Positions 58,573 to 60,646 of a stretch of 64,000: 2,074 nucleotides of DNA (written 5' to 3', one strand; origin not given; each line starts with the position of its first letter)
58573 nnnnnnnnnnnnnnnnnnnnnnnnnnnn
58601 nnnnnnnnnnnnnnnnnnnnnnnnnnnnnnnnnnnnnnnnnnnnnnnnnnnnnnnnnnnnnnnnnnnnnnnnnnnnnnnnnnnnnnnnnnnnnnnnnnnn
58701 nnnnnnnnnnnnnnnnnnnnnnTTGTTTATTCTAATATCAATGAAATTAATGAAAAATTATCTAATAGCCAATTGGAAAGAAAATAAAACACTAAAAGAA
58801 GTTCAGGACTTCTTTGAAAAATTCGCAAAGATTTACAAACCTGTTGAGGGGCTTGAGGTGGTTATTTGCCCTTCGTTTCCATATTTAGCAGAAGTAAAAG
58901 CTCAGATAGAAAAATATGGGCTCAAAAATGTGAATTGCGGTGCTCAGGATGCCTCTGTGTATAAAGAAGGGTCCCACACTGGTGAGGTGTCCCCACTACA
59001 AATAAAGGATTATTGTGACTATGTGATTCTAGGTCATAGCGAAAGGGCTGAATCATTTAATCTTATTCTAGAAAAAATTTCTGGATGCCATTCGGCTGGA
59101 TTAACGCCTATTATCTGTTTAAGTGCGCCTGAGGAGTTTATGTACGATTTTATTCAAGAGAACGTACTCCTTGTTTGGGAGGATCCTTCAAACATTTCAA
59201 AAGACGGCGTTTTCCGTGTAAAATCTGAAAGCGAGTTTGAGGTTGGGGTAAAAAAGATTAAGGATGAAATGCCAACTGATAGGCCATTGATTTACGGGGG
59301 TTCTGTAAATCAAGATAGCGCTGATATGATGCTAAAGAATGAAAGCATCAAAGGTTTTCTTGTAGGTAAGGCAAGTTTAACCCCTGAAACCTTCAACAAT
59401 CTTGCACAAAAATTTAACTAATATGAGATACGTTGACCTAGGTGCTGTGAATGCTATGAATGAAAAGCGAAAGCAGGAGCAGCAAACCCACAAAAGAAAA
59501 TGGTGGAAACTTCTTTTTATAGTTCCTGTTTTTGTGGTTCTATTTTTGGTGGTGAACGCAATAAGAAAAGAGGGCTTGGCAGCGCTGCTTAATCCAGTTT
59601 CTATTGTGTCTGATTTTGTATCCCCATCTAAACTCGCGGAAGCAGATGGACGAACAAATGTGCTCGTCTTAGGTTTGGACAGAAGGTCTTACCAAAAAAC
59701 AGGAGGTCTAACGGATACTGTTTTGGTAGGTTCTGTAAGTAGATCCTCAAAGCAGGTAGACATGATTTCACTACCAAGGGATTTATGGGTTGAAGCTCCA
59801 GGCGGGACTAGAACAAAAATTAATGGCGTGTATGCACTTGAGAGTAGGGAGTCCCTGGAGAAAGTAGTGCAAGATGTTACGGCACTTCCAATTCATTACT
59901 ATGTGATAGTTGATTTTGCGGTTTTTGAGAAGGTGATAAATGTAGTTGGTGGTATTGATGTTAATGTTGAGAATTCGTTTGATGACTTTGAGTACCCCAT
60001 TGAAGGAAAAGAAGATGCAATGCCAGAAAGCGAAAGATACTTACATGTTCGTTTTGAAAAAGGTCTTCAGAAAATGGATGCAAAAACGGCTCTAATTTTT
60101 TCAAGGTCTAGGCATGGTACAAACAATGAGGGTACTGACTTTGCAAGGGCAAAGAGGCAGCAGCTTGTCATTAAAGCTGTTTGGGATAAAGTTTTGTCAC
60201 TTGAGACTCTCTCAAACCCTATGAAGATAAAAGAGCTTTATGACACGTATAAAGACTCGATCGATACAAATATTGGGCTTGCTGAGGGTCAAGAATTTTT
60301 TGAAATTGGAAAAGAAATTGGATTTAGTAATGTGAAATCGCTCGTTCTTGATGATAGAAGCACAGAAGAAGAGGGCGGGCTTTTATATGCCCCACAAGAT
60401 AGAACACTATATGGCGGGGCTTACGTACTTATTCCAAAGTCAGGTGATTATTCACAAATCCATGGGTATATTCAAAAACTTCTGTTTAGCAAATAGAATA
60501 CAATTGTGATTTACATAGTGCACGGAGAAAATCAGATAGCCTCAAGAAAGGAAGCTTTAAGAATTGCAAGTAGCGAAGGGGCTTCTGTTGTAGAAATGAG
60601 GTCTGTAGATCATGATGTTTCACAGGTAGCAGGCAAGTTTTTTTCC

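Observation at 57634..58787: Ferredoxin-like gene plus miniaturised AOR-like gene inserted between pgk and tpiA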

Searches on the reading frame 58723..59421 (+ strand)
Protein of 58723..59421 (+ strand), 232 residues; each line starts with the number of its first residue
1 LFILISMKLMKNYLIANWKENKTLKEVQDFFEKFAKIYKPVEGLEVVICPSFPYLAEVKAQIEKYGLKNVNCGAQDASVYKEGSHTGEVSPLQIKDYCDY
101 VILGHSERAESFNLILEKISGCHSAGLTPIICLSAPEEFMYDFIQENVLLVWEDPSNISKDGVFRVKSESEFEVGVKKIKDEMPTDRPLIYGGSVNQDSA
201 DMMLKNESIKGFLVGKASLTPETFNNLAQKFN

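Call 3: search_protein_families(library=pfam, proteins=[window:58723-59421:+], max_evalue=1)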
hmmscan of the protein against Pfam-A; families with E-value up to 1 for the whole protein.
window:58723-59421:+ (232 aa): 1 family
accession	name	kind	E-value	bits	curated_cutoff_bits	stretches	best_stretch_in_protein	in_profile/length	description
PF00121.24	TIM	-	1.2e-41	143.2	20.1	2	13-138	2-128/245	Triosephosphate isomerase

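Call 72: search_solved_structures(query=window:58750-59418:+, max_evalue=0.00001)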
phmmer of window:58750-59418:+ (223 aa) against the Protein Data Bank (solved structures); distinct sequences matched with E-value up to 0.00001: 176 (the best 60 are shown).
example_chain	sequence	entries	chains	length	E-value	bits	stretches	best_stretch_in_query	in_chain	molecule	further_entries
7r7m_A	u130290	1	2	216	3.6e-44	154.4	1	3-218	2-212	Triosephosphate isomerase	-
7r9b_A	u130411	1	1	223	4.2e-28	101.9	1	3-221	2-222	Triosephosphate isomerase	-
7rgc_A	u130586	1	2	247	7.3e-23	84.8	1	2-126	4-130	Triosephosphate isomerase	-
1yya_A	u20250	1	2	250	1.6e-22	83.6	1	5-129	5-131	triosephosphate isomerase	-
1b9b_A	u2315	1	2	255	1.1e-21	80.9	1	4-126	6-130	PROTEIN (TRIOSEPHOSPHATE ISOMERASE)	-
6bve_A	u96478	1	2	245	3.2e-20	76.1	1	5-218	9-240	Triosephosphate isomerase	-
6w4u_A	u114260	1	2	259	5.6e-20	75.3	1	5-126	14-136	Triosephosphate isomerase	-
2btm_A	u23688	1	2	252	1.5e-19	73.9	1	4-126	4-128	PROTEIN (TRIOSEPHOSPHATE ISOMERASE)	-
1btm_A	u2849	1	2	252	1.5e-19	73.9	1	4-126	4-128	TRIOSEPHOSPHATE ISOMERASE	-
8v2x_A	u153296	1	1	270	1.8e-19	73.7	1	4-126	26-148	Triosephosphate isomerase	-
4y8f_A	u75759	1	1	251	9.7e-19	71.3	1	5-127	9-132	Triosephosphate Isomerase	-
4y96_A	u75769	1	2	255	3e-18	69.7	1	2-126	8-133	Triosephosphate Isomerase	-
5ujw_A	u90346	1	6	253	4.4e-18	69.1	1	2-125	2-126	Triosephosphate isomerase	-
5zga_A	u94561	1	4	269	4.7e-18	69.1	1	4-126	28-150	Triosephosphate isomerase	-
5zg4_A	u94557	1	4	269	4.7e-18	69.1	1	4-126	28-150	Triosephosphate isomerase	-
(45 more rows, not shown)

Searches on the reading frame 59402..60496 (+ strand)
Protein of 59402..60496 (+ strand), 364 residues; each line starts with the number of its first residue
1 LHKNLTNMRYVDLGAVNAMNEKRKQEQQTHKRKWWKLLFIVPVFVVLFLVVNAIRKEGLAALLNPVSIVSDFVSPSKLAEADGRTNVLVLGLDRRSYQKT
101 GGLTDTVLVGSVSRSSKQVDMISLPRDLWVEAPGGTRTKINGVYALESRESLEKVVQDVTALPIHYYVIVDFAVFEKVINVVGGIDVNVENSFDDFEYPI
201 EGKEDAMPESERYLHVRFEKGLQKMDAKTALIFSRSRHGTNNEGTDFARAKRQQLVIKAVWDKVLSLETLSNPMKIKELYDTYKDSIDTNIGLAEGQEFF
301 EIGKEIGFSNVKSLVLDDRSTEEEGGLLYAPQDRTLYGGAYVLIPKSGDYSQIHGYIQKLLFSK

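Call 3: search_protein_families(library=pfam, proteins=[window:59402-60496:+], max_evalue=1)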
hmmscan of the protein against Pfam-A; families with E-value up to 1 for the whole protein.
window:59402-60496:+ (364 aa): 4 families
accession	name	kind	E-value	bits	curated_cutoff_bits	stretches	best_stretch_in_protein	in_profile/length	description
PF03816.19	LytR_cpsA_psr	-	1.7e-35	122.8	24.6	1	104-265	2-149/150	LytR_cpsA_psr family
PF06570.16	DUF1129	-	0.036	14.1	29.1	1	25-66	138-178/207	Protein of unknown function (DUF1129)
PF05832.17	DUF846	-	0.14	12.6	22.6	1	21-67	79-125/139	Eukaryotic protein of unknown function (DUF846)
PF03601.19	Cons_hypoth698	-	0.22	10.9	24.5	1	19-59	225-260/304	Conserved hypothetical protein 698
